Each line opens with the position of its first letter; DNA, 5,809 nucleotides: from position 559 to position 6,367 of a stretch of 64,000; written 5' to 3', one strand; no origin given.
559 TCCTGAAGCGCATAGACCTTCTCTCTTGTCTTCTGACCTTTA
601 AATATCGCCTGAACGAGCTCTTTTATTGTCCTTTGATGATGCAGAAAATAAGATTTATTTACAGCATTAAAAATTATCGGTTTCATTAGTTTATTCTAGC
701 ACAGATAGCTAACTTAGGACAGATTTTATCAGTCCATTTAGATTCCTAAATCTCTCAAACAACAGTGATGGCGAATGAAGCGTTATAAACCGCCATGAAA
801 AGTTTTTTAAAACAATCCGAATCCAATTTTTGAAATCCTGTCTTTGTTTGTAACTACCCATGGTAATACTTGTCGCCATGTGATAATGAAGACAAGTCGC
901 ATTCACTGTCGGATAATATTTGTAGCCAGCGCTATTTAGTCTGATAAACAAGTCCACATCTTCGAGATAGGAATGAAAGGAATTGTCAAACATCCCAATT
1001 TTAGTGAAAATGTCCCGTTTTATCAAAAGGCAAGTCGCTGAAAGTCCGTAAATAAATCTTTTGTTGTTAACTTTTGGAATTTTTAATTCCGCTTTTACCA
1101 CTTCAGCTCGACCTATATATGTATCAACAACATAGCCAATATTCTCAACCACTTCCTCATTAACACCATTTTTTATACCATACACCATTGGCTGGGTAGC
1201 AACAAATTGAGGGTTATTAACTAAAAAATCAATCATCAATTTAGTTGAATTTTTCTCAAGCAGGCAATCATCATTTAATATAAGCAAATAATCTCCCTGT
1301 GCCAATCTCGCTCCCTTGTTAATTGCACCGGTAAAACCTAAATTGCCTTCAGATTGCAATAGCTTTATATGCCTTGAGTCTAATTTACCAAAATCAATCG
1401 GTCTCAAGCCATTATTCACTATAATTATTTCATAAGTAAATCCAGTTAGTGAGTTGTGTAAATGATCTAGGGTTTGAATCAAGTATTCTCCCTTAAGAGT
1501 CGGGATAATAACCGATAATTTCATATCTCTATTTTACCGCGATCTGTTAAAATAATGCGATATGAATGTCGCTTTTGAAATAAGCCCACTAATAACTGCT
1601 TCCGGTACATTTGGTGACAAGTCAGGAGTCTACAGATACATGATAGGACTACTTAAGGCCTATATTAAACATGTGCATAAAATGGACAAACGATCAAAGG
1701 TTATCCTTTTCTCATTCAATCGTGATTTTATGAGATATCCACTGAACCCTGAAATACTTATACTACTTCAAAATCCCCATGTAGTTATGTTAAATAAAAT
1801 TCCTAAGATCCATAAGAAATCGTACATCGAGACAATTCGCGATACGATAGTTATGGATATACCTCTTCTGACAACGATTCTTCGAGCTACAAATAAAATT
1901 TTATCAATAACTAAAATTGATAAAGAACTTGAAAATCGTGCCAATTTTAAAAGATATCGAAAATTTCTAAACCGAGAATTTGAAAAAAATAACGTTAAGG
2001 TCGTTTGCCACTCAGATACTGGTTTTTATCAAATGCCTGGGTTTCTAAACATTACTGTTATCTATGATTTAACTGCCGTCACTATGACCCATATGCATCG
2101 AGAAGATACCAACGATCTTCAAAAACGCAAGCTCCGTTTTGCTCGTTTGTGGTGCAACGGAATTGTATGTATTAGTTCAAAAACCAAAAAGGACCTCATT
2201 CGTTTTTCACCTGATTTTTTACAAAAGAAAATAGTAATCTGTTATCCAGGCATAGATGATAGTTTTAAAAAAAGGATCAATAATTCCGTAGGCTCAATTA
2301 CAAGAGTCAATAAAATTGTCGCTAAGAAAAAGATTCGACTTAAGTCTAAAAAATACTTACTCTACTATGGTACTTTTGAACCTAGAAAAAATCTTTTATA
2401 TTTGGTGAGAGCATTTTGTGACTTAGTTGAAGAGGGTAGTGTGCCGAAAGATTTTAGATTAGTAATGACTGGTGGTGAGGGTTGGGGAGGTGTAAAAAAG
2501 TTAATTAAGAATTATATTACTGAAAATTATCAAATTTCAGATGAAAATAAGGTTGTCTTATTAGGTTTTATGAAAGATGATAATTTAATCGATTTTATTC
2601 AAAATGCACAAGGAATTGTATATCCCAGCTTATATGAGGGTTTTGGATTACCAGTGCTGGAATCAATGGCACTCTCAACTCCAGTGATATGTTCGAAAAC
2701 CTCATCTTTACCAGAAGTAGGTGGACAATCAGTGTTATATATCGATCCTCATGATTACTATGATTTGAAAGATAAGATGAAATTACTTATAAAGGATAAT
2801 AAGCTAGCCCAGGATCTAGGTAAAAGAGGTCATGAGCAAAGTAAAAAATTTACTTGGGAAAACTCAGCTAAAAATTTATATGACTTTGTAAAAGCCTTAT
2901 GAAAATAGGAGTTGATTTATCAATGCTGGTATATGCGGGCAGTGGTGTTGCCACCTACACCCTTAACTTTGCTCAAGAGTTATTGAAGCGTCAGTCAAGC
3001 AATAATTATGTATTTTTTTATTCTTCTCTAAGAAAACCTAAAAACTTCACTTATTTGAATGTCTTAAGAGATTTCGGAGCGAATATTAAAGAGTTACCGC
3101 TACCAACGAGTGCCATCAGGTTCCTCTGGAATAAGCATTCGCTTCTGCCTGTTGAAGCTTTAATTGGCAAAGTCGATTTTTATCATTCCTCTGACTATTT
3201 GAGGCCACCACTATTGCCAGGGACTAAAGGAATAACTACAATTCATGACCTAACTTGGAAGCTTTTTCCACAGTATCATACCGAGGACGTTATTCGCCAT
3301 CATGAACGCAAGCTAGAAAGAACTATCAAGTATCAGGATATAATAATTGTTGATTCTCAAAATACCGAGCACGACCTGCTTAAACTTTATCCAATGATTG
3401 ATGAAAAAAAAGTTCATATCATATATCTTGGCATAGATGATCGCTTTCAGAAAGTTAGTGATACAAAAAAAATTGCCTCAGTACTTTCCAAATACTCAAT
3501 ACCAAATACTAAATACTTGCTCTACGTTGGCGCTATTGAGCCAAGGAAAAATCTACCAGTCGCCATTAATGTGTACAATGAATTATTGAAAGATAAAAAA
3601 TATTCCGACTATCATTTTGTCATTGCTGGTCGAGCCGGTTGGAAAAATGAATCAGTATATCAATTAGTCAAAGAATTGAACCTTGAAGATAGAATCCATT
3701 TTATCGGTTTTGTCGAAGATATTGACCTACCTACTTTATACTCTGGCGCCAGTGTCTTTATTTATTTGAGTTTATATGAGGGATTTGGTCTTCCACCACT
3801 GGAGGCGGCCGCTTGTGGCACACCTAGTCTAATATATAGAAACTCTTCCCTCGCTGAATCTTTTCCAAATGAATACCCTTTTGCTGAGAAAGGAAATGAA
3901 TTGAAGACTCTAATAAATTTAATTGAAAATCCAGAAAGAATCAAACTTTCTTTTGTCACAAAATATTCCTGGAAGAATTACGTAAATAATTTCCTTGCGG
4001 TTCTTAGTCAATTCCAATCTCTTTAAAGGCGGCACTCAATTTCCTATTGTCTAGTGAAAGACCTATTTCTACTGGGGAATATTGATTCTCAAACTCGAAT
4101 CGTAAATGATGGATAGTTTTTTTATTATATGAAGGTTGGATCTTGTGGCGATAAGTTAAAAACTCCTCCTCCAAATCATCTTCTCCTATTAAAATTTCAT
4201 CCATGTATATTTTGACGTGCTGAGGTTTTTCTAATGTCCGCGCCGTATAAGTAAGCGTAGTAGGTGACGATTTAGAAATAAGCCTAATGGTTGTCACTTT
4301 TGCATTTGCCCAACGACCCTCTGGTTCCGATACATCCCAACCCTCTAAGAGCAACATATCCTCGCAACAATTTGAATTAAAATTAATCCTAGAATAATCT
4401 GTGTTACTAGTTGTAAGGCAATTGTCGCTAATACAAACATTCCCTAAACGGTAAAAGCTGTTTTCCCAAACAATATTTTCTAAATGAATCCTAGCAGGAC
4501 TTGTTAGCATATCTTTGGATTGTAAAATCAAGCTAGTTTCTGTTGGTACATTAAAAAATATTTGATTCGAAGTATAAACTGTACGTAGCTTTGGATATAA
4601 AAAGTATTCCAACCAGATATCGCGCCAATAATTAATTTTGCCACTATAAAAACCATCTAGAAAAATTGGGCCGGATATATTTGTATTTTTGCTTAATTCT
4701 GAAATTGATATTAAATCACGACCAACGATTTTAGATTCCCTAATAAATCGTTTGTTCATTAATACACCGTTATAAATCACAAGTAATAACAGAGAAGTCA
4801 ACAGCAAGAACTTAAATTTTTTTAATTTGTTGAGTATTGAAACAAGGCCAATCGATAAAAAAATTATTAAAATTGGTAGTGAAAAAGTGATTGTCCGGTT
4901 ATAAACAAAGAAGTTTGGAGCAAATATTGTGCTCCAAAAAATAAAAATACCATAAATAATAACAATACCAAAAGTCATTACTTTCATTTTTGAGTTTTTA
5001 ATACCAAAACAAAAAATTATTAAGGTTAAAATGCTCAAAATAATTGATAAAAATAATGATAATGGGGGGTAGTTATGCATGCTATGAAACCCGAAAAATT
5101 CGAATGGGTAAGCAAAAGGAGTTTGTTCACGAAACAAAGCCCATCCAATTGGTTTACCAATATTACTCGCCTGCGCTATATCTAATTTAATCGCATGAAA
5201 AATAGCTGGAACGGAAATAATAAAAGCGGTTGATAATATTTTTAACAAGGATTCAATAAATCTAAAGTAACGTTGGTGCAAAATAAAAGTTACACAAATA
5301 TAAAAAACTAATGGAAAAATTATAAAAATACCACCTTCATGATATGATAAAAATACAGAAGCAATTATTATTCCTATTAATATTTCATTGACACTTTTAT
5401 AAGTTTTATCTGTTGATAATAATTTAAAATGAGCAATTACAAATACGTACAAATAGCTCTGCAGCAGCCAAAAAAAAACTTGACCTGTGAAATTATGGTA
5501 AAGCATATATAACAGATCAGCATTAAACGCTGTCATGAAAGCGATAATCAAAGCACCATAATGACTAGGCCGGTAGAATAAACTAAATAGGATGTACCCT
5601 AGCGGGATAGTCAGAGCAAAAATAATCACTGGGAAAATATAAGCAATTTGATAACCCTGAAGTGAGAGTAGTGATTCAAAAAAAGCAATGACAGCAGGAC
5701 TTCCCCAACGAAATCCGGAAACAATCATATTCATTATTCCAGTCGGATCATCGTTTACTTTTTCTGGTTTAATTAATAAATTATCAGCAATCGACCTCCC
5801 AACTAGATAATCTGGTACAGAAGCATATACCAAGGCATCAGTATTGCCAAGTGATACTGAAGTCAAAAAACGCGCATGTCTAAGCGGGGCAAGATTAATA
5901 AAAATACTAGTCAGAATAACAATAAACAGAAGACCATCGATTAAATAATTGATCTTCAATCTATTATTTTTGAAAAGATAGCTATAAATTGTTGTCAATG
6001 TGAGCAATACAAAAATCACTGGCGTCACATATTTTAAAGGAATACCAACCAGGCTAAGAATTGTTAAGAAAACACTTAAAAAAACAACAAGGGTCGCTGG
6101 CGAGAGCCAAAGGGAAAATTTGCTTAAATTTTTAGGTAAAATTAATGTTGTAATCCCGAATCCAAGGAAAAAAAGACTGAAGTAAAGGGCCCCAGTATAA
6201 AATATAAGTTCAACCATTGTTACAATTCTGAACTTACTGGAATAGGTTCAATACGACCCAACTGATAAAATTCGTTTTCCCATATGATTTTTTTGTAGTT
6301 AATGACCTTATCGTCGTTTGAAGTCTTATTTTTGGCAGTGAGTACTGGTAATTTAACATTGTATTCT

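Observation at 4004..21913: Seven tandem giant polytopic membrane proteins from two interleaved paralog families: a candidate multi-enzyme extracytoplasmic glycosylation array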

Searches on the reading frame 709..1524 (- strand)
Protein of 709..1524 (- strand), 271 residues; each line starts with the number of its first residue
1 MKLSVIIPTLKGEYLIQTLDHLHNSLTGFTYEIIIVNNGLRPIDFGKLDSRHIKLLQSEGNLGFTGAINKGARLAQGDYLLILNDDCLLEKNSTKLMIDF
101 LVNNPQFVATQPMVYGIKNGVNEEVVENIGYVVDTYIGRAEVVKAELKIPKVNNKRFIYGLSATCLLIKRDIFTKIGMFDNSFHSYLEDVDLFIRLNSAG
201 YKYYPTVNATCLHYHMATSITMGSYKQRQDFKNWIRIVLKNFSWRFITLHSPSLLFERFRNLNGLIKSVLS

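Call 9: search_protein_families(library=pfam, proteins=[window:709-1524:-], max_evalue=0.001)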
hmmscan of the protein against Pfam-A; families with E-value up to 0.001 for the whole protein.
window:709-1524:- (271 aa): 3 families
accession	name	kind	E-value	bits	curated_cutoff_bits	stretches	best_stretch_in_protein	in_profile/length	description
PF00535.33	Glycos_transf_2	-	9.1e-18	65.2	23.3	1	4-173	1-164/168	Glycosyl transferase family 2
PF10111.15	Glyco_tranf_2_2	-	1.4e-09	38.3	27.3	1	61-235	66-232/276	Glycosyltransferase like family 2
PF13641.12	Glyco_tranf_2_3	-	3.2e-07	31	27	1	48-218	55-216/230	Glycosyltransferase like family 2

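Call 73: search_protein_families(library=ncbifam, proteins=[window:709-1524:-], max_evalue=0.00001)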
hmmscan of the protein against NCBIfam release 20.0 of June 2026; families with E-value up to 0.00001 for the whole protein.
window:709-1524:- (271 aa): 5 families
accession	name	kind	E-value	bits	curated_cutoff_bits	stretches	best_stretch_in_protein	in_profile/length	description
TIGR04283.1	glyco_like_mftF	equivalog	1.2e-13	51.1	182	1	3-103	1-98/221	TIGR04283 family arsenosugar biosynthesis glycosyltransferase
TIGR03937.1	PgaC_IcaA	equivalog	9.2e-12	44.6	422.3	1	3-241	47-277/407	poly-beta-1,6-N-acetyl-D-glucosamine synthase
NF041875.1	EPS_EpsD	equivalog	8.1e-11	41.9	370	1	3-219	1-212/325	exopolysaccharide biosynthesis glycosyltransferase EpsD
TIGR03965.1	mycofact_glyco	equivalog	2e-09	36.9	280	1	30-216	105-283/467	mycofactocin biosynthesis glycosyltransferase MftF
TIGR01556.1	rhamnosyltran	subfamily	5.2e-06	25.8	200.55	0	18-214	9-201/281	rhamnosyltransferase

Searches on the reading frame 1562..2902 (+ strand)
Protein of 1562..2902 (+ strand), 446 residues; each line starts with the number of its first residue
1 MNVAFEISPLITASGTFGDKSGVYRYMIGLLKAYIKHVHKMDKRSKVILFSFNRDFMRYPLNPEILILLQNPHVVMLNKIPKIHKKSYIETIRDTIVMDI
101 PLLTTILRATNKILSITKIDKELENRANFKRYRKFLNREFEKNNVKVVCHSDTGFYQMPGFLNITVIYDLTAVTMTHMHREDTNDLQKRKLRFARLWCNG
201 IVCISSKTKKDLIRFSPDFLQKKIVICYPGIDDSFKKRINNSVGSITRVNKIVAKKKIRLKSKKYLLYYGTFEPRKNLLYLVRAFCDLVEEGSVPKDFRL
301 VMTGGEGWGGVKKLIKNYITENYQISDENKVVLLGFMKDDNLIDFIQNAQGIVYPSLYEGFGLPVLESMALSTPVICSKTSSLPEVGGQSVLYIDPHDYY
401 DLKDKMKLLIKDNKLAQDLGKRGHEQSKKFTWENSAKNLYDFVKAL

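Call 9: search_protein_families(library=pfam, proteins=[window:1562-2902:+], max_evalue=0.001)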
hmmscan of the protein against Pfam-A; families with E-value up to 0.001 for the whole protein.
window:1562-2902:+ (446 aa): 5 families
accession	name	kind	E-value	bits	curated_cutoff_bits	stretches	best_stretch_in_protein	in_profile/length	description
PF00534.26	Glycos_transf_1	-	1.1e-28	100.3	26.4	1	255-425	6-171/172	Glycosyl transferases group 1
PF13692.12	Glyco_trans_1_4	-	1.5e-21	77.5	27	1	264-412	2-142/142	Glycosyl transferases group 1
PF20706.3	GT4-conflict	-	1.2e-08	34.8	26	1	262-383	196-316/385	Family 4 Glycosyltransferase in conflict systems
PF13439.12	Glyco_transf_4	-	4.3e-06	27.3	28.5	1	130-234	58-169/170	Glycosyltransferase Family 4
PF13524.12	Glyco_trans_1_2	-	0.00039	20.8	25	1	330-439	28-142/144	Glycosyl transferase-like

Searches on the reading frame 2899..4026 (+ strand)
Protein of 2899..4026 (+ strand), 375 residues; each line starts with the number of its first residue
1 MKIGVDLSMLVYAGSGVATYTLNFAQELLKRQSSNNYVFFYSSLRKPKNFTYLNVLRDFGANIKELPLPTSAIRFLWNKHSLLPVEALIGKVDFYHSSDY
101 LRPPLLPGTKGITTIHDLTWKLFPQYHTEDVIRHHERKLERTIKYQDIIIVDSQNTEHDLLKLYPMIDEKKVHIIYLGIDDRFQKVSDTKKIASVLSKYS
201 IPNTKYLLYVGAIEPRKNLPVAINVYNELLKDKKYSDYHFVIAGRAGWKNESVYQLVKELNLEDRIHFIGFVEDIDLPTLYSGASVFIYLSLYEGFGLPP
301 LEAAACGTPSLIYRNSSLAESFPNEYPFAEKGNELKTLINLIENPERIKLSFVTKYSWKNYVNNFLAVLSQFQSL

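Call 9: search_protein_families(library=pfam, proteins=[window:2899-4026:+], max_evalue=0.001)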
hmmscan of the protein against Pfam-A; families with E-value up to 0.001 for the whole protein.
window:2899-4026:+ (375 aa): 5 families
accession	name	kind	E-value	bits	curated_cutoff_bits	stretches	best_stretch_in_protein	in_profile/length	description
PF00534.26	Glycos_transf_1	-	1.3e-28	100.2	26.4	1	203-326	14-135/172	Glycosyl transferases group 1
PF13692.12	Glyco_trans_1_4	-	2.3e-21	77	27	1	205-320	2-113/142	Glycosyl transferases group 1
PF20706.3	GT4-conflict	-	2.5e-12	46.9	26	1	170-327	172-325/385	Family 4 Glycosyltransferase in conflict systems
PF13439.12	Glyco_transf_4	-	1.4e-09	38.6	28.5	1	15-181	2-168/170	Glycosyltransferase Family 4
PF13524.12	Glyco_trans_1_2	-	4.1e-09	37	25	1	233-348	12-118/144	Glycosyl transferase-like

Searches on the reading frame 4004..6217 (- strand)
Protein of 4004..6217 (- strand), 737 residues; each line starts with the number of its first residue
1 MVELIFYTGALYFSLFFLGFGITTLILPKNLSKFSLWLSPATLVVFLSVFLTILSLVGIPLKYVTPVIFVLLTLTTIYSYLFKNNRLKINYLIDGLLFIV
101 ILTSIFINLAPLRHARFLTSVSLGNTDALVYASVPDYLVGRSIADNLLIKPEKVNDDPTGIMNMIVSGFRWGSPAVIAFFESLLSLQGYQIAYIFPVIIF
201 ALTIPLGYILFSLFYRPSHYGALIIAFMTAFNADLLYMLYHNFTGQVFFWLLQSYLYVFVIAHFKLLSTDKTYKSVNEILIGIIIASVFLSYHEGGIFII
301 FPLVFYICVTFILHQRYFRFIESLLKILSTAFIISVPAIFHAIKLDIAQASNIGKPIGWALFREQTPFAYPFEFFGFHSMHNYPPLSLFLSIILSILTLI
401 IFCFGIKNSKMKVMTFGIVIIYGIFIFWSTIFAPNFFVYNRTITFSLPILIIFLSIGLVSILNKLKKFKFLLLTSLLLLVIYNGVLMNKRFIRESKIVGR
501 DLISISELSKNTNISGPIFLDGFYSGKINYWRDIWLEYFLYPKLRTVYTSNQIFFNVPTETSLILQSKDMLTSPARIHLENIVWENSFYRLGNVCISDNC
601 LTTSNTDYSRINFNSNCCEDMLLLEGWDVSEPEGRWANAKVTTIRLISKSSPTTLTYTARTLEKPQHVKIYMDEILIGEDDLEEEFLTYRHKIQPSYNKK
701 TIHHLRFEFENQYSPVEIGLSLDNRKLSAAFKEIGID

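Call 4: search_protein_families(library=pfam, proteins=[window:4004-6217:-], max_evalue=1)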
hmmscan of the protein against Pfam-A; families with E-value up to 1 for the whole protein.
window:4004-6217:- (737 aa): 0 families

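Call 5: search_protein_families(library=ncbifam, proteins=[window:4004-6217:-], max_evalue=1)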
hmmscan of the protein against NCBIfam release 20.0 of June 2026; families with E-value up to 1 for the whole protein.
window:4004-6217:- (737 aa): 0 families
